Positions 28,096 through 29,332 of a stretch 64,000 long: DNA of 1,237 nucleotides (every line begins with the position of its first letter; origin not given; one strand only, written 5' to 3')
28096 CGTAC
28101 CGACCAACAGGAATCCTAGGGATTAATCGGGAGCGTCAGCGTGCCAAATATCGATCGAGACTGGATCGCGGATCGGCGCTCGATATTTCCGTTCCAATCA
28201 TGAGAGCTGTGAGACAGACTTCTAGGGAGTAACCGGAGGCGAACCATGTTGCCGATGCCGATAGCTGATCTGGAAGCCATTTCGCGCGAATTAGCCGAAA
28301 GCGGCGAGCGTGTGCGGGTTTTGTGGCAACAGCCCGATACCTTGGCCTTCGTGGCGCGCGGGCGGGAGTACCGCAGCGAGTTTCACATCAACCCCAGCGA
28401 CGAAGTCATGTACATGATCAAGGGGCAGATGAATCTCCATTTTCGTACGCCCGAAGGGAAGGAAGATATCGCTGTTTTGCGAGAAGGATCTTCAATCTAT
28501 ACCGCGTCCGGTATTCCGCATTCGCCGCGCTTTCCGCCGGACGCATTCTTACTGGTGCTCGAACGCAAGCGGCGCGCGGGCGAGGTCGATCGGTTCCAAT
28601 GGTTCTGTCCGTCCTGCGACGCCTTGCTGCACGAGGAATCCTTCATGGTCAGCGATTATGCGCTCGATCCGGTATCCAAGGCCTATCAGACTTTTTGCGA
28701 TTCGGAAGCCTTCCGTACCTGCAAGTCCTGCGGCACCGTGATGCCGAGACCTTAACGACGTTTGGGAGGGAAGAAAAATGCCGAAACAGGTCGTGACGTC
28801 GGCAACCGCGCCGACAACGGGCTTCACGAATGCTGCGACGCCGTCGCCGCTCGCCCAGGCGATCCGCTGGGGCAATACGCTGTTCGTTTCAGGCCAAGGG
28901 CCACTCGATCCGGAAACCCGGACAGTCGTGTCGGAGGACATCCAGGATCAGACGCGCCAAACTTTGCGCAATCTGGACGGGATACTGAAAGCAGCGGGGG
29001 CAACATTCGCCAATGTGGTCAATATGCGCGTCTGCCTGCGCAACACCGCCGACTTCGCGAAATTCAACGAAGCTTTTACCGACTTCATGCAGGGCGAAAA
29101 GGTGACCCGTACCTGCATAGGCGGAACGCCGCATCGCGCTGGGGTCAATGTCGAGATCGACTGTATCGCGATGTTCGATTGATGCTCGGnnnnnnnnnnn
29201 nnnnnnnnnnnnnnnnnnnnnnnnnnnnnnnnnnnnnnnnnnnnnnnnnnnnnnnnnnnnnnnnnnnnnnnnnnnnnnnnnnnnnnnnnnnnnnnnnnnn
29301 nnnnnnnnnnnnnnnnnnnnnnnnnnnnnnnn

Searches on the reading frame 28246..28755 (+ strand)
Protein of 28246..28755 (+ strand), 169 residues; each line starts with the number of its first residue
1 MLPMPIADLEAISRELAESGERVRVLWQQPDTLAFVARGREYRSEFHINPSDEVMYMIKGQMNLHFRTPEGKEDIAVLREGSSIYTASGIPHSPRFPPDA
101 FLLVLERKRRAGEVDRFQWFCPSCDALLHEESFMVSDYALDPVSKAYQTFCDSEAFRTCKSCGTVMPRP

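Call 6: search_protein_families(library=pfam, proteins=[window:28246-28755:+])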
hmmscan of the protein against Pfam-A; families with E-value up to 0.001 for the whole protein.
window:28246-28755:+ (169 aa): 2 families
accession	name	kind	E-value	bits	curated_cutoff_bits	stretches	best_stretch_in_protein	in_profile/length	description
PF06052.18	3-HAO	-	6.3e-19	68.6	25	1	34-141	36-142/151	3-hydroxyanthranilic acid dioxygenase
PF07883.17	Cupin_2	-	0.00015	21.9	27.2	1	43-97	10-59/70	Cupin domain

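Call 72: search_protein_families(library=ncbifam, proteins=[window:28246-28755:+], max_evalue=0.00001)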
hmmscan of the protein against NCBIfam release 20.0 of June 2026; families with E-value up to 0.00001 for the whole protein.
window:28246-28755:+ (169 aa): 2 families
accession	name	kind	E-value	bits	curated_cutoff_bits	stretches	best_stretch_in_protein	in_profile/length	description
NF009763.0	PRK13264.1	equivalog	2.9e-34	118.6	220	1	24-168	28-170/178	3-hydroxyanthranilate 3,4-dioxygenase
TIGR03037.1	anthran_nbaC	equivalog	9.6e-32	110.2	145.95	1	24-164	21-159/159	3-hydroxyanthranilate 3,4-dioxygenase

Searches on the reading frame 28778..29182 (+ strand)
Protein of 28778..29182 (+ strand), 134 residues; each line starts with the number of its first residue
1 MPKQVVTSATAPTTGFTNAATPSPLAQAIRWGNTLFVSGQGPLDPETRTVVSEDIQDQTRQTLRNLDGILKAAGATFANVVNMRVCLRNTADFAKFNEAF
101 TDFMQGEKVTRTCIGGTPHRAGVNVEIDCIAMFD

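Call 72: search_protein_families(library=ncbifam, proteins=[window:28778-29182:+], max_evalue=0.00001)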
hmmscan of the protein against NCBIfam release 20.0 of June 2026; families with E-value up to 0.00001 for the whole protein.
window:28778-29182:+ (134 aa): 3 families
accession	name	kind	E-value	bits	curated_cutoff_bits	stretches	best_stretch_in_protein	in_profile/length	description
TIGR00004.1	TIGR00004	subfamily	2.4e-28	98.9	106.25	1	22-132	13-124/125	Rid family detoxifying hydrolase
NF008490.0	PRK11401.1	equivalog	2.3e-16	59.9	222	1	23-132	15-126/129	enamine/imine deaminase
TIGR03610.1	RutC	equivalog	2.2e-15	56.9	169.1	1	23-131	16-124/127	pyrimidine utilization protein C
